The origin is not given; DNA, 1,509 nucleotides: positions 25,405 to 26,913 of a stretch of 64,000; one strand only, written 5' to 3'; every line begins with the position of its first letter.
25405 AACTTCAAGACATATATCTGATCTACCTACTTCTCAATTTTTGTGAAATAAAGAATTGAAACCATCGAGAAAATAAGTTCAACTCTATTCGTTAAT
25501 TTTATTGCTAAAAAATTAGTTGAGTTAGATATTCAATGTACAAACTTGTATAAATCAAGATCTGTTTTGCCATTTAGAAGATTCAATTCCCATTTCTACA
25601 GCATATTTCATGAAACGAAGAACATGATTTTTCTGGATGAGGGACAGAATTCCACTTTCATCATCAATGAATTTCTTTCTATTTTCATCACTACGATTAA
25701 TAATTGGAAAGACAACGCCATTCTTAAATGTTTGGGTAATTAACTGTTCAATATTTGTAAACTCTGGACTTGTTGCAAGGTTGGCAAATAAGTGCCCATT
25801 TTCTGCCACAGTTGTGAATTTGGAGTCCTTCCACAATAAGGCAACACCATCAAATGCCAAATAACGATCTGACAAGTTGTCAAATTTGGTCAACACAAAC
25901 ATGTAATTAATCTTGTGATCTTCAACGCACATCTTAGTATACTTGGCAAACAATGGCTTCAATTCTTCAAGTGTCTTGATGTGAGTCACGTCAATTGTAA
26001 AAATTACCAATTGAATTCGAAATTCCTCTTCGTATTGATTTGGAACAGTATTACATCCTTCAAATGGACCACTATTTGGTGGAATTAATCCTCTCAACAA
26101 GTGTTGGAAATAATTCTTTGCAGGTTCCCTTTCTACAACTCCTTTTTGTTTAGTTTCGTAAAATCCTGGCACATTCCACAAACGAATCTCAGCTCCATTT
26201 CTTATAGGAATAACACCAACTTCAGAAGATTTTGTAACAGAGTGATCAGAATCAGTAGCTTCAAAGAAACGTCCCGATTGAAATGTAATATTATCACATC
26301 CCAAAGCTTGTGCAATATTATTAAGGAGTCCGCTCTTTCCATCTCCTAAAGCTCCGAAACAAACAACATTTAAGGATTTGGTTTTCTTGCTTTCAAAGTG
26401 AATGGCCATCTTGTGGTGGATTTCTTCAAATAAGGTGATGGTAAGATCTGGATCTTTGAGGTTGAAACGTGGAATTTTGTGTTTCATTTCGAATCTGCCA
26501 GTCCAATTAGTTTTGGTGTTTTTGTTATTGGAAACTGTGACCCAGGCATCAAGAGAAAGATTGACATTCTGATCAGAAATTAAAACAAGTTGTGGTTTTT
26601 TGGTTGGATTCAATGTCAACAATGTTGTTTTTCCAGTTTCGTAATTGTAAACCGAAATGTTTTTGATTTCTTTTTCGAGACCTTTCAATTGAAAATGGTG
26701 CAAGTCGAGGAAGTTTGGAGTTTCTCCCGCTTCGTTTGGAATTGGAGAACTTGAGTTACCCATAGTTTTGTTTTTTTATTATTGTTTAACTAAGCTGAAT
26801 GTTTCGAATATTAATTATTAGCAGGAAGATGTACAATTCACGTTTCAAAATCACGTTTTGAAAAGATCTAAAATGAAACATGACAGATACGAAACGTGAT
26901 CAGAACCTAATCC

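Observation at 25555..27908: IRG/IIGP-like N-myristoylated P-loop GTPase divergently paired with a second MGxxxS-initiated membrane protein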

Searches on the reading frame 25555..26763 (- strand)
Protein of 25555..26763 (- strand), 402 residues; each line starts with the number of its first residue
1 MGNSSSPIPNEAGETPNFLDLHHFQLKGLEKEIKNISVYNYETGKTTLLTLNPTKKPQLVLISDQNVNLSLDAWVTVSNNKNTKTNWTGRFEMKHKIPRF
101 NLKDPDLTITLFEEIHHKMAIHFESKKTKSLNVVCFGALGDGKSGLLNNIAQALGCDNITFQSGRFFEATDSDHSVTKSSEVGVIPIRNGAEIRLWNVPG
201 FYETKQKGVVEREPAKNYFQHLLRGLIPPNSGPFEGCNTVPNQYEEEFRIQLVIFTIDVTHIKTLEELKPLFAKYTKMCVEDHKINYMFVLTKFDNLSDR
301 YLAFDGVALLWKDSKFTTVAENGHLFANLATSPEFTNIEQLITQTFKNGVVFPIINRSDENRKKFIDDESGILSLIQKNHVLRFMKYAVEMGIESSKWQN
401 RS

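Call 3: search_protein_families(library=pfam, proteins=[window:25555-26763:-], max_evalue=1)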
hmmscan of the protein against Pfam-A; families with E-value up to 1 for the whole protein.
window:25555-26763:- (402 aa): 5 families
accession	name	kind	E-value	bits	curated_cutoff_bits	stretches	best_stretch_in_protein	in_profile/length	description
PF01926.29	MMR_HSR1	-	0.003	18.1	21.9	1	133-258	2-84/113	50S ribosome-binding GTPase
PF07734.18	FBA_1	-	0.0042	17.4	21.1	1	45-134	46-133/162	F-box associated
PF01580.24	FtsK_SpoIIIE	-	0.022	14.7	24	1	100-153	11-62/221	FtsK/SpoIIIE family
PF02492.25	cobW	-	0.027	14.5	20.7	0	134-190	4-60/180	CobW/HypB/UreG, nucleotide-binding domain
PF02367.23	TsaE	-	0.053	13.9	26.6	1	118-163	9-53/128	Threonylcarbamoyl adenosine biosynthesis protein TsaE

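Call 4: search_solved_structures(query=window:25555-26763:-, max_evalue=10, show_alignments=3)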
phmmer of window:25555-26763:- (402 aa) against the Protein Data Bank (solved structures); distinct sequences matched with E-value up to 10: 6.
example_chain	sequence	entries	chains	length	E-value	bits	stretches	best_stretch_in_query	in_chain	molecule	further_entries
8ets_Q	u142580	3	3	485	0.019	16.9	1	43-104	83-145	Chromatin-remodeling ATPase INO80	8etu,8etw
8eu9_Q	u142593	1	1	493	0.02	16.8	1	43-104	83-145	Chromatin-remodeling ATPase INO80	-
6naz_A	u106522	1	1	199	0.49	12.2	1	254-340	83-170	GTP-binding protein Di-Ras2,GTP-binding protein Di-Ras3,GTP-binding protein Di-Ras2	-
2erx_A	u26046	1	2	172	0.66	11.8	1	254-338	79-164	GTP-binding protein Di-Ras2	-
6wu5_A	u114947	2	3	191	1.4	10.7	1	228-306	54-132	Calcium and integrin-binding family member 3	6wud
6wu7_A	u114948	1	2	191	1.5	10.7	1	228-305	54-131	Calcium and integrin-binding family member 3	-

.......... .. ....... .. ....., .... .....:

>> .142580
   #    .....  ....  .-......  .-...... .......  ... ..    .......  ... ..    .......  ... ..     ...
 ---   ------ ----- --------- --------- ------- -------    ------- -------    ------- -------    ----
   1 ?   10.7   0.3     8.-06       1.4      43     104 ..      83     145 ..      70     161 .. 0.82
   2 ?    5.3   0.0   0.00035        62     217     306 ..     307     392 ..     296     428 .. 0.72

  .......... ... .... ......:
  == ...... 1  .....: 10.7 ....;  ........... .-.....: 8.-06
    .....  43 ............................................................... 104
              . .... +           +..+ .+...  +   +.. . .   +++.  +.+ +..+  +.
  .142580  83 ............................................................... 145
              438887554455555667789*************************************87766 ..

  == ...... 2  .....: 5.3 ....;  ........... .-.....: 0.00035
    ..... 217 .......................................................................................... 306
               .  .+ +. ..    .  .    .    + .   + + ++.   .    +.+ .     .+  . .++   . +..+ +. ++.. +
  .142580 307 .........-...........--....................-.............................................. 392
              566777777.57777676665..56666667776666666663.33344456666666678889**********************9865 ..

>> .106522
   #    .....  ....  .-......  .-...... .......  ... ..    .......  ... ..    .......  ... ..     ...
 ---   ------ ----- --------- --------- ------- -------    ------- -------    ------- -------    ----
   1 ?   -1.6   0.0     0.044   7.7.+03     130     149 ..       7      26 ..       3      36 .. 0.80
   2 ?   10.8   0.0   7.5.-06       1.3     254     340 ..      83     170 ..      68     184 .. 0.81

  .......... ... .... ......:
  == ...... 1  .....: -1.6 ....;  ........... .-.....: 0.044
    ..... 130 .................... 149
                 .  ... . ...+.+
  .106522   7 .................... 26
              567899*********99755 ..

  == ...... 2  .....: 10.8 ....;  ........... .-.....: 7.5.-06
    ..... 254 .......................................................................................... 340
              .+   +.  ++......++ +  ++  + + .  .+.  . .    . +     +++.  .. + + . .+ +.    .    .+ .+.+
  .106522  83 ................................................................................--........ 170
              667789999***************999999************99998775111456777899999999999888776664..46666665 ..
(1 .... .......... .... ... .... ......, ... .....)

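Call 5: find_homologous_proteins(query=window:25555-26763:-, max_evalue=0.01)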
Query window:25555-26763:- (402 aa): 1 proteins with E <= 0.01 among 2559 candidates.
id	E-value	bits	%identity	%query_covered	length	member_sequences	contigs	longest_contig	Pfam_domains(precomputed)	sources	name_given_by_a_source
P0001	2.1e-272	921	100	100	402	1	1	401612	-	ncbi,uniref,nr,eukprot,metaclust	ncbi:hypothetical protein NAEGRDRAFT_58312 [Naegleria gruberi]|uniref:Uncharacterized protein n=1 Ta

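Call 13: find_encoding_contigs(protein=P0001, flank=10000, max_places=3)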
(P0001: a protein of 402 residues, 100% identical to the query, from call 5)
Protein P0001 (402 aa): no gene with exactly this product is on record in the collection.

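Call 14: predict_structure(protein=window:25555-26763:-)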
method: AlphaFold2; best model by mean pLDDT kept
length: 402 residues; sequences in the alignment: 1
mean_pLDDT: 33.5   pTM: 0.26
mean pLDDT of the five models: 33.5, 29.3, 28.7, 27.4, 26.5
residues with pLDDT >= 90: 0; 70-90: 0; 50-70: 7; < 50: 395
segments of 3 or more residues with pLDDT < 50: 1-265, 275-402
pLDDT, mean of each block of 10 residues (from residue 1): 30 26 34 37 35 34 28 30 29 25 28 27 27 27 37 34 27 27 31 30 28 30 31 28 30 41 48 48 43 39 41 41 36 42 38 33 37 38 32 36 26
secondary structure, 60 per line:
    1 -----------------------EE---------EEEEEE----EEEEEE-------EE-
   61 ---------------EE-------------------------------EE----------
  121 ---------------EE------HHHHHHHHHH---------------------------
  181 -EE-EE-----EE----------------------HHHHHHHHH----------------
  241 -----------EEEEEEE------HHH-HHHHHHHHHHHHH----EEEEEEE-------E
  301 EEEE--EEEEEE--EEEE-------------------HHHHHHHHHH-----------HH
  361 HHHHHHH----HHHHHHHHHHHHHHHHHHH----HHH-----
elements in order: E35-40 E45-50 H144-153 H216-224 E252-258 H269-281 E286-292 E300-304 E307-312 E315-318 H338-347 H359-367 H372-390

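Call 15: search_protein_representatives(protein=window:25555-26763:-)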
Query: 402 residues. Proteins with E-value up to 0.001 (for the whole library): 4; up to 1e-10: 2; up to 1e-30: 2. The best 4 are listed.
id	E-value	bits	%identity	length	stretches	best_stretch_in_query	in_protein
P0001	6.7e-273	920.5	100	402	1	1-402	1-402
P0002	9.2e-37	143.1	61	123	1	288-401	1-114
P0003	5.0e-09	51.7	25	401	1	59-394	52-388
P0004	7.2e-07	44.7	27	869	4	126-216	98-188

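Call 18: list_cluster_members(proteins=[P0002, P0003, P0004])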
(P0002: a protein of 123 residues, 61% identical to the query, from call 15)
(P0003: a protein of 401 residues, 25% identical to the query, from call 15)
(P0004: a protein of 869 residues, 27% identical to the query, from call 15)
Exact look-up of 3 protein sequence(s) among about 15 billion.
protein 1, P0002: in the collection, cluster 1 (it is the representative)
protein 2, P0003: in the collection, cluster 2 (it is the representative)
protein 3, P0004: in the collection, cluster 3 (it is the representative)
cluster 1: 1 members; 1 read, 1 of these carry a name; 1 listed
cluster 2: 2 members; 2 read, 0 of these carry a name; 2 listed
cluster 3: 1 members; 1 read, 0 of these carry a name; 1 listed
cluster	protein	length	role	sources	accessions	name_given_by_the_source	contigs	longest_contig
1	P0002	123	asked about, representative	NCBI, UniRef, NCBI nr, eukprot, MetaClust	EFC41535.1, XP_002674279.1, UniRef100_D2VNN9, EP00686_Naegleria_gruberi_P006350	predicted protein [Naegleria gruberi] | Predicted protein n=1 Tax=Naegleria gruberi TaxID=5762 RepID=D2VNN9_NAEGR | uncharacterized protein NAEGRDRAFT_70565 [Naegleria gruberi]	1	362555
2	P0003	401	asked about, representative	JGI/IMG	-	-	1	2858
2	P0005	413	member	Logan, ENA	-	-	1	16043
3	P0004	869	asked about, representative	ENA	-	-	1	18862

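Call 19: find_homologous_proteins(query=A1, max_evalue=0.1)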
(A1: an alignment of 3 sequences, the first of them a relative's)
Query A1 (3 sequences) (402 aa, profile of the alignment): 2 proteins with E <= 0.1 among 4433 candidates.
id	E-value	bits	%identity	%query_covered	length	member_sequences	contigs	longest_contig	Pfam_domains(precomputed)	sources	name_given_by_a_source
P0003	2.8e-218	742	23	82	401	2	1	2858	-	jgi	-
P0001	2.1e-189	647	100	100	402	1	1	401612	-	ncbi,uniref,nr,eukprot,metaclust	ncbi:hypothetical protein NAEGRDRAFT_58312 [Naegleria gruberi]|uniref:Uncharacterized protein n=1 Ta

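Call 20: find_encoding_contigs(protein=P0003, flank=10000, max_places=5)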
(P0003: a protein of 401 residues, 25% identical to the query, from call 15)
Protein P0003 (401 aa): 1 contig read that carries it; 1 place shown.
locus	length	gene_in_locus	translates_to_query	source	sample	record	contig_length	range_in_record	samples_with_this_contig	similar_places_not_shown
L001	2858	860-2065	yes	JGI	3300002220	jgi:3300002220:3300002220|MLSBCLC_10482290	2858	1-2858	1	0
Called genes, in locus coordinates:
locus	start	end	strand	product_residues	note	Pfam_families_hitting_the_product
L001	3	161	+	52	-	?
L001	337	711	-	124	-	-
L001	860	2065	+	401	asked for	-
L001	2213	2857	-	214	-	?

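Call 24: search_solved_structures(query=A1, max_evalue=10, show_alignments=4)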
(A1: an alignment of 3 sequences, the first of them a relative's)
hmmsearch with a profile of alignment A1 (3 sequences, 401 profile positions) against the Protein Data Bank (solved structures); distinct sequences matched with E-value up to 10: 70 (the best 60 are shown).
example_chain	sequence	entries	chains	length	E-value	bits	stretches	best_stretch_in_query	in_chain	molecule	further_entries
8sgd_A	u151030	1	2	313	0.026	16.4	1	106-194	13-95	CDC10 isoform 1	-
7ves_A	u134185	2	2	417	0.073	14.9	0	104-136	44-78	T-cell-specific guanine nucleotide triphosphate-binding protein 2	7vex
8h4m_A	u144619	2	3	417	0.074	14.8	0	104-136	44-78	T-cell-specific guanine nucleotide triphosphate-binding protein 2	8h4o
1x3s_A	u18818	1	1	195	0.093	14.5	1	116-163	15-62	Ras-related protein Rab-18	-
4z54_A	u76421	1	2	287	0.1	14.3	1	109-140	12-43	Neuronal-specific septin-3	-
6em9_A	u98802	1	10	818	0.16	13.7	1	67-145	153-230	ATP-dependent Clp protease ATP-binding subunit ClpC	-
6em8_A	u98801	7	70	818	0.16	13.7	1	67-145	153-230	ATP-dependent Clp protease ATP-binding subunit ClpC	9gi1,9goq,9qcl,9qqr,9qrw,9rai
6emw_E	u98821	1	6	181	0.16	13.7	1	103-145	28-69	ATP-dependent Clp protease ATP-binding subunit ClpC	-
2j3e_A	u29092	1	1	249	0.2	13.4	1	110-136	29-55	T7I23.11 PROTEIN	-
5of4_D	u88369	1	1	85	0.22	13.3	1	143-202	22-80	General transcription factor IIH subunit 4,p52,General transcription factor IIH subunit 4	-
6naz_A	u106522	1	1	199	0.22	13.3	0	252-326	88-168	GTP-binding protein Di-Ras2,GTP-binding protein Di-Ras3,GTP-binding protein Di-Ras2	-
3def_A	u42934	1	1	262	0.22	13.3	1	110-136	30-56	T7I23.11 protein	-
4yqf_B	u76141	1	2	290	0.24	13.2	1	116-166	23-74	Septin-9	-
3bb3_A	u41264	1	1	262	0.24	13.1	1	110-136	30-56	T7I23.11 protein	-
7owe_E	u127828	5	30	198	0.26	13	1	118-191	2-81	Adenylate kinase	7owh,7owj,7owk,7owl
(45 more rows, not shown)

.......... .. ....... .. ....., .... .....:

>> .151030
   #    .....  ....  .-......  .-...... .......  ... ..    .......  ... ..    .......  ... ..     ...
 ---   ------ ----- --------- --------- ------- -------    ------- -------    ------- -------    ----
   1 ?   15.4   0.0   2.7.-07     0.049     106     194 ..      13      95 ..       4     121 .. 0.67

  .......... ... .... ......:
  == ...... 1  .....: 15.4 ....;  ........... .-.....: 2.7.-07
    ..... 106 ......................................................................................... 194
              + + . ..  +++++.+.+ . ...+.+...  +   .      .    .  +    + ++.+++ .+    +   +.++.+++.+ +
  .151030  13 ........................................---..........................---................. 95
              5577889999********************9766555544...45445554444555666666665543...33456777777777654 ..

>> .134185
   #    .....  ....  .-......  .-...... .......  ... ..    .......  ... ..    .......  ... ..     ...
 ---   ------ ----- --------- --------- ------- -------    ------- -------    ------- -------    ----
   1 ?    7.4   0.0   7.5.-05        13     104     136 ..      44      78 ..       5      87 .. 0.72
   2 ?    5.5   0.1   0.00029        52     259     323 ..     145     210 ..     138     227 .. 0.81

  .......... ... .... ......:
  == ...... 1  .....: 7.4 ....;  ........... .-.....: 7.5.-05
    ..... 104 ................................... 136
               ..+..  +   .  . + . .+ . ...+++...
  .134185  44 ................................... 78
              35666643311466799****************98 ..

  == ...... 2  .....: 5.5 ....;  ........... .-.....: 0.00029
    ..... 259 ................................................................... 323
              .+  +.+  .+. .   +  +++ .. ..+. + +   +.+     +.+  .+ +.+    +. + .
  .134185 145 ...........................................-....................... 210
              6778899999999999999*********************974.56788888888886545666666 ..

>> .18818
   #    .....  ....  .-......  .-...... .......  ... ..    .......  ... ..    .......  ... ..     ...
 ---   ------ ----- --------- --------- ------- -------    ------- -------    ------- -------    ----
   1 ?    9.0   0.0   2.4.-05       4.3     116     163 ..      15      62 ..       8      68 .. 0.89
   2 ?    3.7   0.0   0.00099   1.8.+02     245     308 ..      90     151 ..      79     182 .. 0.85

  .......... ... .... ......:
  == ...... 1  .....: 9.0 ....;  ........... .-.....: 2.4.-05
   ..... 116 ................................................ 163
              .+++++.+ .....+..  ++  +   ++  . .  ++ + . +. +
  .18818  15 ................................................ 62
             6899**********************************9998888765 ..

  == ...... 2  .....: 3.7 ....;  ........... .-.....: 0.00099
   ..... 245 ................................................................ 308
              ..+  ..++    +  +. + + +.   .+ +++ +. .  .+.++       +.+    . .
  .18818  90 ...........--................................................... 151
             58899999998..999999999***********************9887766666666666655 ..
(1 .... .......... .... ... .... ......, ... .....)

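Call 25: search_protein_families(library=pfam, proteins=[P0003, P0004, P0002], max_evalue=10)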
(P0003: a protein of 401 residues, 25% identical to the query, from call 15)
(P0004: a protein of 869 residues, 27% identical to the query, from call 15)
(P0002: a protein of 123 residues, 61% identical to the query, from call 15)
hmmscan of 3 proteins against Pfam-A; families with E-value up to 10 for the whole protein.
P0003 (401 aa): 19 families
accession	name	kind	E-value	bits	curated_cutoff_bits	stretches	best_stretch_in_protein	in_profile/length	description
PF03193.22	RsgA_GTPase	-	0.00013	22.2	30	1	105-187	95-164/174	RsgA GTPase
PF00735.24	Septin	-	0.00034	20.4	26.2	1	116-190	4-71/280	Septin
PF05049.19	IIGP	-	0.0014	18.2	24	1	108-137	26-56/375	Interferon-inducible GTPase (IIGP)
PF13191.12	AAA_16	-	0.0018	19.2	32.6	1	117-150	25-58/167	AAA ATPase domain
PF01926.29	MMR_HSR1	-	0.0031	18.1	21.9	1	119-216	2-84/113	50S ribosome-binding GTPase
PF05729.18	NACHT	-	0.0036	17.6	26.7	1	118-166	2-51/167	NACHT domain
PF08477.19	Roc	-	0.0038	17.9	27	1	119-166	2-50/119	Ras of Complex, Roc, domain of DAPkinase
PF01637.24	ATPase_2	-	0.0046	17.2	33.2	1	113-279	17-148/225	ATPase domain predominantly from Archaea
PF00071.28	Ras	-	0.015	15.3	21.6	1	119-163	2-46/162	Ras family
PF15815.10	MKRN1_C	-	0.016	15.7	25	1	342-397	20-76/91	E3 ubiquitin-protein ligase makorin, C-terminal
PF05272.17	VapE-like_dom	-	0.017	15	25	1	112-144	47-79/217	Virulence-associated protein E-like domain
PF07728.20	AAA_5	-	0.023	15.1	22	1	119-166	2-48/139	AAA domain (dynein-related subfamily)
PF00350.29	Dynamin_N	-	0.026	15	27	1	119-143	1-27/168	Dynamin family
PF13401.12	AAA_22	-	0.052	14.3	27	1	116-154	5-45/130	AAA domain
PF20720.3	nSTAND3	-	0.058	13.5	27.2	1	110-142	11-43/155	Novel STAND NTPase 3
PF04548.22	AIG1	-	0.074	12.8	27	1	118-195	2-63/212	AIG1 family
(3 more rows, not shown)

P0004 (869 aa): 52 families (the best 25 are shown)
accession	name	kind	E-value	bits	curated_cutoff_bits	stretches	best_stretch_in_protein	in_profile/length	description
PF03193.22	RsgA_GTPase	-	1.5e-19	70.9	30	4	592-666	95-169/174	RsgA GTPase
PF05049.19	IIGP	-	6.5e-17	62.1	24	4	601-686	33-115/375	Interferon-inducible GTPase (IIGP)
PF01926.29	MMR_HSR1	-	5.3e-14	52.7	21.9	3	606-692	2-84/113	50S ribosome-binding GTPase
PF13555.12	AAA_29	-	3.8e-12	46.2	27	4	271-292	24-45/61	P-loop containing region of AAA domain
PF00735.24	Septin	-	5.9e-12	45.9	26.2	4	603-675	4-82/280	Septin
PF13191.12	AAA_16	-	2.6e-10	41.5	32.6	3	257-290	9-45/167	AAA ATPase domain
PF00009.33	GTP_EFTU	-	1.1e-09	38.6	26.5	4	269-301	3-35/188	Elongation factor Tu GTP binding domain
PF01637.24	ATPase_2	-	2.3e-09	37.9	33.2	3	590-626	7-43/225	ATPase domain predominantly from Archaea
PF16456.10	YmgD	-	1.2e-08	35.2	27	3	34-73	21-59/82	YmgD protein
PF04548.22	AIG1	-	3.6e-08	33.4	27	2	606-729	3-125/212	AIG1 family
PF02367.23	TsaE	-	2e-06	28.2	26.6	3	94-123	15-42/128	Threonylcarbamoyl adenosine biosynthesis protein TsaE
PF00005.33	ABC_tran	-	1.2e-05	26.3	25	2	606-636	14-41/137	ABC transporter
PF25199.1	nSTAND_NTPase5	-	1.2e-05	25.6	34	2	265-286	37-58/145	Novel STAND NTPase 5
PF02821.22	Staphylokinase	-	1.3e-05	26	25.1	0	341-361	31-51/131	Staphylokinase/Streptokinase family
PF13401.12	AAA_22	-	1.6e-05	25.7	27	3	104-120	7-23/130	AAA domain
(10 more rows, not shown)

P0002 (123 aa): 1 family
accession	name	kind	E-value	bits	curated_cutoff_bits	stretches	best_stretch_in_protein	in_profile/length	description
PF08758.17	Cadherin_pro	-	0.066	13.9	23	1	45-116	16-83/90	Cadherin prodomain like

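Call 26: find_related_loci(query=A1, collection=metagenome_contigs, flank=5000)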
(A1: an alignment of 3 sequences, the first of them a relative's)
Query A1 (402 aa) in metagenome_contigs; peptide patterns used: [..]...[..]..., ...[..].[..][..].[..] (x = any residue, [..] = any of these).
280 stretches matched a pattern, but none encodes a relative of the query by tblastn (E <= 1e-3).
